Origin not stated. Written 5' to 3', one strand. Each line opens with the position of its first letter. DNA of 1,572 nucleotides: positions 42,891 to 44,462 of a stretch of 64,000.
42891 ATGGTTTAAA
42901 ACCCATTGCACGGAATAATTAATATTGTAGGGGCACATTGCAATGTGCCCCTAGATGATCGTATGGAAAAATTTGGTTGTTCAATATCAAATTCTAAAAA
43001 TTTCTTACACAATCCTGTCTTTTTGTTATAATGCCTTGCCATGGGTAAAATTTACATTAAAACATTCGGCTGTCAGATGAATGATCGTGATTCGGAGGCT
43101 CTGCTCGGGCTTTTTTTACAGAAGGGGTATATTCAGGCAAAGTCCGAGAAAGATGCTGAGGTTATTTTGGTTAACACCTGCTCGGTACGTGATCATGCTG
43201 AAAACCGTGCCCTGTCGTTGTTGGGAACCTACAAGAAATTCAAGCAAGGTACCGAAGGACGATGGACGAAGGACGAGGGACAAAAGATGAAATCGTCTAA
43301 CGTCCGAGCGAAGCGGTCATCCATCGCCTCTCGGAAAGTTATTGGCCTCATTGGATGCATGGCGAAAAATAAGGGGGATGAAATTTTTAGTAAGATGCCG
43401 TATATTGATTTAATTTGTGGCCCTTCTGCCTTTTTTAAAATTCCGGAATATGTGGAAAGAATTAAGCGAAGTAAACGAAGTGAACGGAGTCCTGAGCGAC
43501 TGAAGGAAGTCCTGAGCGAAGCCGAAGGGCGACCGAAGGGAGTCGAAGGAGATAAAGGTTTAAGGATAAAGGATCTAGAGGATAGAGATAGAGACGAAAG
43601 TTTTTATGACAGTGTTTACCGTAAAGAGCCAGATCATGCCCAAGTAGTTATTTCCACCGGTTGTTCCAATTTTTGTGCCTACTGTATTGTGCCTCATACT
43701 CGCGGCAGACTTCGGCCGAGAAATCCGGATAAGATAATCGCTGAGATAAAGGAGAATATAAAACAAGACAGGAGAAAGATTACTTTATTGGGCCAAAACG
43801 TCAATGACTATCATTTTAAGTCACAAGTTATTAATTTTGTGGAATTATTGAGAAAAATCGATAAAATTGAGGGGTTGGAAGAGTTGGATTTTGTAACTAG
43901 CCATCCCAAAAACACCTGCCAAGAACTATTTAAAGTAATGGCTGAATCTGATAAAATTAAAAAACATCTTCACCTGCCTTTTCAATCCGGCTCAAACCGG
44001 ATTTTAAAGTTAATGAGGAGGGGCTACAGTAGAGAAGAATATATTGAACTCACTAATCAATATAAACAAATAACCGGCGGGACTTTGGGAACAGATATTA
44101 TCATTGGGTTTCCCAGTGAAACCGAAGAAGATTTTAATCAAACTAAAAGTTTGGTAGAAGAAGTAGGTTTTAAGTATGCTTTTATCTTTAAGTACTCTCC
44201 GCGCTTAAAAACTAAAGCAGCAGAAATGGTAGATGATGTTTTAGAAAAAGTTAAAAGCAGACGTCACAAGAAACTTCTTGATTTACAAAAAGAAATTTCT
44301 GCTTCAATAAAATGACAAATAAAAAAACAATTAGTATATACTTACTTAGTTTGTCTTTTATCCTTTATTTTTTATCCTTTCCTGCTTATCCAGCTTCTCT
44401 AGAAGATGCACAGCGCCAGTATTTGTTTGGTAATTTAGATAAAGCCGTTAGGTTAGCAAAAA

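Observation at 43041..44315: MiaB-like methylthiotransferase with two GC-rich, CGAAGG-repeat-derived in-frame insertions and no TRAM domain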

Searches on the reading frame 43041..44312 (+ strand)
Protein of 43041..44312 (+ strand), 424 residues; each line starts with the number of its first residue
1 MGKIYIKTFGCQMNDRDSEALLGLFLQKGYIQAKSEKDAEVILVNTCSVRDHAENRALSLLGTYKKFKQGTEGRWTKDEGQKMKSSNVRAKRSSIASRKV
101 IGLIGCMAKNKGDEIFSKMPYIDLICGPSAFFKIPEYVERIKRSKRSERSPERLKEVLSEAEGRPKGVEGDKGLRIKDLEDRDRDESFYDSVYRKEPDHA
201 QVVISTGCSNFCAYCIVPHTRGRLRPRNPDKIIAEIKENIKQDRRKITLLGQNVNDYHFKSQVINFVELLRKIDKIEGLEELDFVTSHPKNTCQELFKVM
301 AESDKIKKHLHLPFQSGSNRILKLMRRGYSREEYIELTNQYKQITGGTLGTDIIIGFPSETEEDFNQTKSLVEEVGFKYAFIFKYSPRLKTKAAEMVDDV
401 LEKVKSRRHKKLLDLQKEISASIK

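Call 4: search_protein_families(library=pfam, proteins=[window:43041-44312:+], max_evalue=0.1)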
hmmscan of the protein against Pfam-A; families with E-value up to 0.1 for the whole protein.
window:43041-44312:+ (424 aa): 3 families
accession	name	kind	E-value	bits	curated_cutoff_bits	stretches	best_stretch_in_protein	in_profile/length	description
PF00919.26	UPF0004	-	7.4e-26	90.5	27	1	3-127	1-98/98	Uncharacterized protein family UPF0004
PF04055.27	Radical_SAM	-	1.4e-25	90.8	29.5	1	202-370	1-164/166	Radical SAM superfamily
PF18152.6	DAHP_snth_FXD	-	0.019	15.2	27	0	81-123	19-60/67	DAHP synthase ferredoxin-like domain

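Call 5: search_protein_families(library=ncbifam, proteins=[window:43041-44312:+], max_evalue=0.01)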
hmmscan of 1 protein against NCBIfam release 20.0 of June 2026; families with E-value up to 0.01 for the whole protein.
window:43041-44312:+ (424 aa): 22 families
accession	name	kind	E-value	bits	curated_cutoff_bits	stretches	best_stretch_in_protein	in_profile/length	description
TIGR01574.1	miaB-methiolase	equivalog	4.9e-106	355.4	355.3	2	99-422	72-372/437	tRNA (N6-isopentenyl adenosine(37)-C2)-methylthiotransferase MiaB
TIGR00089.1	TIGR00089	subfamily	2.3e-105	352.9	251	1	3-422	1-365/429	MiaB/RimO family radical SAM methylthiotransferase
NF010916.0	PRK14336.1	equivalog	5e-82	275.9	606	2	195-422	121-351/418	tRNA (N6-isopentenyl adenosine(37)-C2)-methylthiotransferase MiaB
TIGR01579.1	MiaB-like-C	equivalog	5.6e-72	243.3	357.05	2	92-419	60-362/416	tRNA (N(6)-L-threonylcarbamoyladenosine(37)-C(2))-methylthiotransferase MtaB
TIGR01125.1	TIGR01125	equivalog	3.7e-65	220.7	356.95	2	96-422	64-363/432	30S ribosomal protein S12 methylthiotransferase RimO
TIGR01578.1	MiaB-like-B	hypoth_equivalog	1.5e-62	211.7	314.7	2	105-421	73-357/421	tRNA (N(6)-L-threonylcarbamoyladenosine(37)-C(2))-methylthiotransferase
TIGR04014.1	B12_SAM_MJ_0865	equivalog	7.7e-23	81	360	1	200-399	159-360/434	methyl-coenzyme M reductase glutamine C-methyltransferase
TIGR04013.1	B12_SAM_MJ_1487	hypoth_equivalog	9.6e-19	67.5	251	1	171-377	120-335/382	TIGR04013 family B12-binding domain/radical SAM domain-containing protein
TIGR03471.1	HpnJ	equivalog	1.4e-13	50.6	577.6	1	99-375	98-365/472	hopanoid biosynthesis associated radical SAM protein HpnJ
TIGR04479.1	bcpD_PhpK_rSAM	subfamily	4.2e-12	45.2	600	1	198-375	240-409/504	PhpK family radical SAM P-methyltransferase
TIGR04072.2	rSAM_ladder_B12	equivalog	1e-07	31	360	1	156-383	138-357/443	lipid biosynthesis B12-binding/radical SAM protein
TIGR01212.1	TIGR01212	equivalog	5.3e-05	22.5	180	1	212-376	40-206/302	tRNA modification radical SAM protein MnmL/YtqA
TIGR03960.1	rSAM_fuse_unch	hypoth_equivalog_domain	6.9e-05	21.5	462.3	1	176-381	230-430/605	TIGR03960 family B12-binding radical SAM protein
NF006065.0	PRK08207.2-4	equivalog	0.00013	21.1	922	1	266-372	247-353/484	coproporphyrinogen III oxidase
NF038361.1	rSAM_Sden_1168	equivalog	0.00015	20.5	575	1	199-383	282-459/560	Sden_1168 family B12-binding radical SAM P-methyltransferase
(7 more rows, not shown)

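Call 8: find_homologous_proteins(query=window:43041-44312:+)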
Query window:43041-44312:+ (424 aa): 8000 proteins with E <= 0.001 among 8000 candidates; the best 120 are listed.
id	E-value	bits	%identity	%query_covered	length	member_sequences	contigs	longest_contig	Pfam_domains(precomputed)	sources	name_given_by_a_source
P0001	1.4e-274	928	100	98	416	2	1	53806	PF04055.28,PF00919.27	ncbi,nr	ncbi:MAG: MiaB/RimO family radical SAM methylthiotransferase, partial [Candidatus Omnitrophica bacte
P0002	8.2e-214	728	79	100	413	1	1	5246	PF04055.28,PF00919.27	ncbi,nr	ncbi:MAG: tRNA (N6-isopentenyl adenosine(37)-C2)-methylthiotransferase MiaB [Candidatus Omnitrophica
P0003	1.5e-196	671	76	97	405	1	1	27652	PF04055.28,PF00919.27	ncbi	-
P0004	1.8e-190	651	74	99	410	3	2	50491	PF04055.28,PF00919.27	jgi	jgi:tRNA-2-methylthio-N6-dimethylallyladenosine synthase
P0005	1.9e-190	651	72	100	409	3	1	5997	PF04055.28,PF00919.27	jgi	jgi:tRNA-2-methylthio-N6-dimethylallyladenosine synthase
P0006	7.7e-190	649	71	99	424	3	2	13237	PF04055.28,PF00919.27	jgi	jgi:tRNA-2-methylthio-N6-dimethylallyladenosine synthase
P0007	4.0e-182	624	71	97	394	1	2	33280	PF04055.28,PF00919.27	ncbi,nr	ncbi:MAG: MiaB/RimO family radical SAM methylthiotransferase [Candidatus Omnitrophica bacterium]|nr:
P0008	5.5e-174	597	70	97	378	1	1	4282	PF04055.28,PF00919.27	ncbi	-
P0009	9.6e-170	583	68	97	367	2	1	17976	PF04055.28,PF00919.27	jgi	jgi:tRNA-2-methylthio-N6-dimethylallyladenosine synthase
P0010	5.3e-165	567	64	99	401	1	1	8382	PF04055.28,PF00919.27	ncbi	-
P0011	1.5e-154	533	61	97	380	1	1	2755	PF04055.28,PF00919.27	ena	-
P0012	8.3e-150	517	74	77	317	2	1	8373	PF04055.28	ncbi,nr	ncbi:MAG: MiaB/RimO family radical SAM methylthiotransferase, partial [Candidatus Omnitrophica bacte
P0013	1.7e-147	510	57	100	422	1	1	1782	PF04055.28,PF00919.27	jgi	jgi:tRNA-2-methylthio-N6-dimethylallyladenosine synthase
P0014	1.5e-145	503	56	98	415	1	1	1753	PF04055.28,PF00919.27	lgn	-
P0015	8.0e-145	501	58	100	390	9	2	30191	PF04055.28,PF00919.27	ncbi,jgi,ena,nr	ncbi:MAG: tRNA (N6-isopentenyl adenosine(37)-C2)-methylthiotransferase MiaB [Candidatus Omnitrophota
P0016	1.0e-144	501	56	100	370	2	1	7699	PF04055.28,PF00919.27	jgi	-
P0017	5.6e-144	498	57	99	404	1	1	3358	PF04055.28,PF00919.27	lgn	-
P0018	6.1e-144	498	56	99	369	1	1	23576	PF04055.28,PF00919.27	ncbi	-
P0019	1.7e-143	497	56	99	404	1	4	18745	PF04055.28,PF00919.27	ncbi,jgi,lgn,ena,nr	ncbi:MAG: tRNA (N6-isopentenyl adenosine(37)-C2)-methylthiotransferase MiaB [Candidatus Omnitrophota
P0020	2.3e-143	496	56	99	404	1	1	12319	PF04055.28,PF00919.27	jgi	-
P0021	2.6e-143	496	56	99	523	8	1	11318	PF04055.28,PF01541.31,PF00919.27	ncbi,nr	ncbi:MAG: tRNA (N6-isopentenyl adenosine(37)-C2)-methylthiotransferase MiaB, partial [Candidatus Omn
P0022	3.5e-143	496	54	99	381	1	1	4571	PF04055.28,PF00919.27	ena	-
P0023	4.3e-143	495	56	99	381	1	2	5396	PF04055.28,PF00919.27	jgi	-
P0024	4.6e-143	495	54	100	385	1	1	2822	PF04055.28,PF00919.27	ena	-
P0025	4.7e-143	495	56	99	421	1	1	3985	PF04055.28,PF00919.27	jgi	-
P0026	1.1e-142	494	57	99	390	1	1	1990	PF04055.28,PF00919.27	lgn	-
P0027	1.7e-142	493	56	99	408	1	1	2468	PF04055.28,PF00919.27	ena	-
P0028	1.7e-142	493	56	99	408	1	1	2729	PF04055.28,PF00919.27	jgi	-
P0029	6.2e-142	491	58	96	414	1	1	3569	PF04055.28,PF00919.27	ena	-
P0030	1.2e-141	491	55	99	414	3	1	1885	PF04055.28,PF00919.27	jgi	jgi:tRNA-2-methylthio-N6-dimethylallyladenosine synthase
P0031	1.2e-141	491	56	99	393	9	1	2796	PF04055.28,PF00919.27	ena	-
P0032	5.0e-141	488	55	97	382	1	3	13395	PF04055.28,PF00919.27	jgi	jgi:tRNA-2-methylthio-N6-dimethylallyladenosine synthase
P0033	1.0e-140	487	56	97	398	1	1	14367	PF04055.28,PF00919.27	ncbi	ncbi:MAG: tRNA (N6-isopentenyl adenosine(37)-C2)-methylthiotransferase MiaB, partial [Candidatus Omn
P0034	1.1e-140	487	55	100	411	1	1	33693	PF04055.28,PF00919.27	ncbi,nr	ncbi:MAG: tRNA (N6-isopentenyl adenosine(37)-C2)-methylthiotransferase MiaB [Candidatus Omnitrophota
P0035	1.2e-140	487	55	99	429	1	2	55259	PF04055.28,PF00919.27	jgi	-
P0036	1.6e-140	487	56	100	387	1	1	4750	PF04055.28,PF00919.27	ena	-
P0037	2.0e-140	486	54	99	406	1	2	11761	PF04055.28,PF00919.27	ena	-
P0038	3.5e-140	486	55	99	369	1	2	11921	PF04055.28,PF00919.27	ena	-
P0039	4.1e-140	485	54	99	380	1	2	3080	PF04055.28,PF00919.27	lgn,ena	-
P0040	4.7e-140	485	55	99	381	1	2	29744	PF04055.28,PF00919.27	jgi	-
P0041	5.1e-140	485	56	96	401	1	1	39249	PF04055.28,PF00919.27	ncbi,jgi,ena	-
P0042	6.3e-140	485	54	99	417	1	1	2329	PF04055.28,PF00919.27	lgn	-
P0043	7.5e-140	485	56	99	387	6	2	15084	PF04055.28,PF00919.27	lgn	-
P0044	9.9e-140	484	56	96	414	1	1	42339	PF04055.28,PF00919.27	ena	-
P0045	1.2e-139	484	51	97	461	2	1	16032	PF04055.28,PF00919.27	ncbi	-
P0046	2.1e-139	483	55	100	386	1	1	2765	PF04055.28,PF00919.27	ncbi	ncbi:MAG: tRNA (N6-isopentenyl adenosine(37)-C2)-methylthiotransferase MiaB [Candidatus Omnitrophota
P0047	4.3e-139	482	56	99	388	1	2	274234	PF04055.28,PF00919.27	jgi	jgi:tRNA-2-methylthio-N6-dimethylallyladenosine synthase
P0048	4.6e-139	482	57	96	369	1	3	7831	PF04055.28,PF00919.27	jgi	-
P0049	4.7e-139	482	55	99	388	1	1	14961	PF04055.28,PF00919.27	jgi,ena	-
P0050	5.3e-139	482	53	99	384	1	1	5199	PF04055.28,PF00919.27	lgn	-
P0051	1.8e-138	480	52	100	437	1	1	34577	PF04055.28,PF00919.27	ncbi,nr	ncbi:MAG: MiaB/RimO family radical SAM methylthiotransferase [Candidatus Omnitrophica bacterium]|nr:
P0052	2.3e-138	480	54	99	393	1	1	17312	PF04055.28,PF00919.27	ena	-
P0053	3.5e-138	479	56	99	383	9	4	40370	PF04055.28,PF00919.27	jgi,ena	-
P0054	3.8e-138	479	53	100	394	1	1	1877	PF04055.28,PF00919.27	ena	-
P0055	4.7e-138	479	57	97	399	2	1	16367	PF04055.28,PF00919.27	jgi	-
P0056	1.9e-137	477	53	99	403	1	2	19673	PF04055.28,PF00919.27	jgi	-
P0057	2.2e-137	477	53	99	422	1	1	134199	PF04055.28,PF00919.27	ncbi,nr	ncbi:MAG: tRNA (N6-isopentenyl adenosine(37)-C2)-methylthiotransferase MiaB, partial [Candidatus Omn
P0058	2.6e-137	476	54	96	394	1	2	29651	PF04055.28,PF00919.27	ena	-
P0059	2.7e-137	476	55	97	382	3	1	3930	PF04055.28,PF00919.27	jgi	-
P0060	7.6e-137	475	51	99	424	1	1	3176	PF04055.28,PF00919.27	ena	-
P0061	8.2e-137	475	54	99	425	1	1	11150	PF04055.28,PF00919.27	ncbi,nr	ncbi:MAG: MiaB/RimO family radical SAM methylthiotransferase [Candidatus Omnitrophica bacterium]|nr:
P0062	1.7e-136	474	55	97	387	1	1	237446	PF04055.28,PF00919.27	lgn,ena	-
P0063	2.0e-136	473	56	97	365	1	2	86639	PF04055.28,PF00919.27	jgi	jgi:tRNA-2-methylthio-N6-dimethylallyladenosine synthase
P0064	2.1e-136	473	56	96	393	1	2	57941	PF04055.28,PF00919.27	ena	-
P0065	2.1e-136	473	52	99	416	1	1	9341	PF04055.28,PF00919.27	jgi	jgi:tRNA-2-methylthio-N6-dimethylallyladenosine synthase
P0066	2.9e-136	473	56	96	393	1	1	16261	PF04055.28,PF00919.27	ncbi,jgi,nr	ncbi:MAG: tRNA (N6-isopentenyl adenosine(37)-C2)-methylthiotransferase MiaB [Candidatus Omnitrophota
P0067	4.0e-136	472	56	97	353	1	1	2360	PF04055.28,PF00919.27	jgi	-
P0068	4.4e-136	472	53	99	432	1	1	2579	PF04055.28,PF00919.27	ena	-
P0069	6.2e-136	472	56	97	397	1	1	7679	PF04055.28,PF00919.27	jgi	-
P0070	8.9e-136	471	52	99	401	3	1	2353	PF04055.28,PF00919.27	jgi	jgi:tRNA-2-methylthio-N6-dimethylallyladenosine synthase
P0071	1.0e-135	471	52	99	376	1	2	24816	PF04055.28,PF00919.27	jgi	-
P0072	1.3e-135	471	53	96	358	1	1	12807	PF04055.28,PF00919.27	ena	-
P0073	1.7e-135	470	53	98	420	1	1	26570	PF04055.28,PF00919.27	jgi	jgi:tRNA-2-methylthio-N6-dimethylallyladenosine synthase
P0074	1.7e-135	470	54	99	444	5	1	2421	PF04055.28,PF00919.27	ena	-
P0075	2.6e-135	470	54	97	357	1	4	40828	PF04055.28,PF00919.27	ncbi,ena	-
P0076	2.7e-135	470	53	100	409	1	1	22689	PF04055.28,PF00919.27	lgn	-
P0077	3.6e-135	469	53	99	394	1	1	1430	PF04055.28,PF00919.27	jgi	-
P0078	5.9e-135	468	55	96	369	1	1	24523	PF04055.28,PF00919.27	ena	-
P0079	1.3e-134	467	54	99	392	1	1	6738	PF04055.28,PF00919.27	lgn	-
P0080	1.7e-134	467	54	99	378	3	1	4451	PF04055.28,PF00919.27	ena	-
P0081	1.8e-134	467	53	96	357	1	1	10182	PF04055.28,PF00919.27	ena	-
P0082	2.9e-134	466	54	97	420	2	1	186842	PF04055.28,PF00919.27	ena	-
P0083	3.0e-134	466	52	99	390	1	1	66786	PF04055.28,PF00919.27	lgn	-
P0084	4.3e-134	466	55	97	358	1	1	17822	PF04055.28,PF00919.27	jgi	jgi:tRNA-2-methylthio-N6-dimethylallyladenosine synthase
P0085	9.9e-134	464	53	99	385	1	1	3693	PF04055.28,PF00919.27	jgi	-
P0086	1.1e-133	464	53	100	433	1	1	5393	PF04055.28,PF00919.27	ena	-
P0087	1.7e-133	464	55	96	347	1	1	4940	PF04055.28,PF00919.27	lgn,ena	-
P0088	2.1e-133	463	52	99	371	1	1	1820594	PF04055.28,PF00919.27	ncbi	ncbi:MAG: tRNA (N6-isopentenyl adenosine(37)-C2)-methylthiotransferase MiaB, partial [Candidatus Omn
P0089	4.5e-133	462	54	100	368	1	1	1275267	PF04055.28,PF00919.27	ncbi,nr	ncbi:MAG: tRNA (N6-isopentenyl adenosine(37)-C2)-methylthiotransferase MiaB [Candidatus Omnitrophota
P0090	5.3e-133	462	55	99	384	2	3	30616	PF04055.28,PF00919.27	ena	-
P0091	5.8e-133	462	53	99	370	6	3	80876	PF04055.28,PF00919.27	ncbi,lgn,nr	ncbi:MAG: MiaB/RimO family radical SAM methylthiotransferase [Candidatus Omnitrophica bacterium]|nr:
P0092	6.2e-133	462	55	96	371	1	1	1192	PF04055.28,PF00919.27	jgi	jgi:tRNA-2-methylthio-N6-dimethylallyladenosine synthase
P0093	8.2e-133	461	52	99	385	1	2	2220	PF04055.28,PF00919.27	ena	-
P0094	1.2e-132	461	55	98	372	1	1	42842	PF04055.28,PF00919.27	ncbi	-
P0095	1.7e-132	460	56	96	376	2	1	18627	PF04055.28,PF00919.27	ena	-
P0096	2.2e-132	460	54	97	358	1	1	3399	PF04055.28,PF00919.27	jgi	jgi:tRNA-2-methylthio-N6-dimethylallyladenosine synthase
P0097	6.1e-132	459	54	100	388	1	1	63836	PF04055.28,PF00919.27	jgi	jgi:tRNA-2-methylthio-N6-dimethylallyladenosine synthase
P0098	6.6e-132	458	53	96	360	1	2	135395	PF04055.28,PF00919.27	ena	-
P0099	1.3e-131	458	52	100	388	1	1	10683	PF04055.28,PF00919.27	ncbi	ncbi:MiaB/RimO family radical SAM methylthiotransferase [Candidatus Omnitrophota bacterium]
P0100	1.7e-131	457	54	99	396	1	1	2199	PF04055.28,PF00919.27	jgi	jgi:tRNA-2-methylthio-N6-dimethylallyladenosine synthase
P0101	2.0e-131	457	54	96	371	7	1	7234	PF04055.28,PF00919.27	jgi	-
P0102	4.2e-131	456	55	97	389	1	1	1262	PF04055.28,PF00919.27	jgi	jgi:tRNA-2-methylthio-N6-dimethylallyladenosine synthase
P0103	4.7e-131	456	52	99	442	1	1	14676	PF04055.28,PF00919.27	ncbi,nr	ncbi:MAG: MiaB/RimO family radical SAM methylthiotransferase [Candidatus Omnitrophica bacterium]|nr:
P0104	7.0e-131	455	54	96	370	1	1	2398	PF04055.28,PF00919.27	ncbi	-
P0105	7.9e-131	455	53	96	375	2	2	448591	PF04055.28,PF00919.27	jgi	jgi:tRNA-2-methylthio-N6-dimethylallyladenosine synthase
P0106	8.0e-131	455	52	99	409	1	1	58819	PF04055.28,PF00919.27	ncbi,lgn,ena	-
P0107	8.6e-131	455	52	100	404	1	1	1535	PF04055.28,PF00919.27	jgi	-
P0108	1.3e-130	454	47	100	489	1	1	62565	PF04055.28,PF00919.27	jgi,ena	-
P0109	1.4e-130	454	53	99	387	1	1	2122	PF04055.28,PF00919.27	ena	-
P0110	2.0e-130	454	51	99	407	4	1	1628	PF04055.28,PF00919.27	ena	-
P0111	2.7e-130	453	55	96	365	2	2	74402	PF04055.28,PF00919.27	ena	-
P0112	2.8e-130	453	52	99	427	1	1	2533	PF04055.28,PF00919.27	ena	-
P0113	3.9e-130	453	54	99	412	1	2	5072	PF04055.28,PF00919.27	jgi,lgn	-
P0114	4.2e-130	453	52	99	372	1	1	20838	PF04055.28,PF00919.27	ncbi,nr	ncbi:MAG: tRNA (N6-isopentenyl adenosine(37)-C2)-methylthiotransferase MiaB [Candidatus Omnitrophica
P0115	5.9e-130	452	52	99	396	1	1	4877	PF04055.28,PF00919.27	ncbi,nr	ncbi:MAG: tRNA (N6-isopentenyl adenosine(37)-C2)-methylthiotransferase MiaB, partial [Candidatus Omn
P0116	5.9e-130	452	52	99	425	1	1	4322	PF04055.28,PF00919.27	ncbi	-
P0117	7.3e-130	452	51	97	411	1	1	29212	PF04055.28,PF00919.27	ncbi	-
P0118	7.8e-130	452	55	96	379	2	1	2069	PF04055.28,PF00919.27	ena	-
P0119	2.3e-129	450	55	96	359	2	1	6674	PF04055.28,PF00919.27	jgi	-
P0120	3.2e-129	450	52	98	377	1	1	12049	PF04055.28,PF00919.27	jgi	-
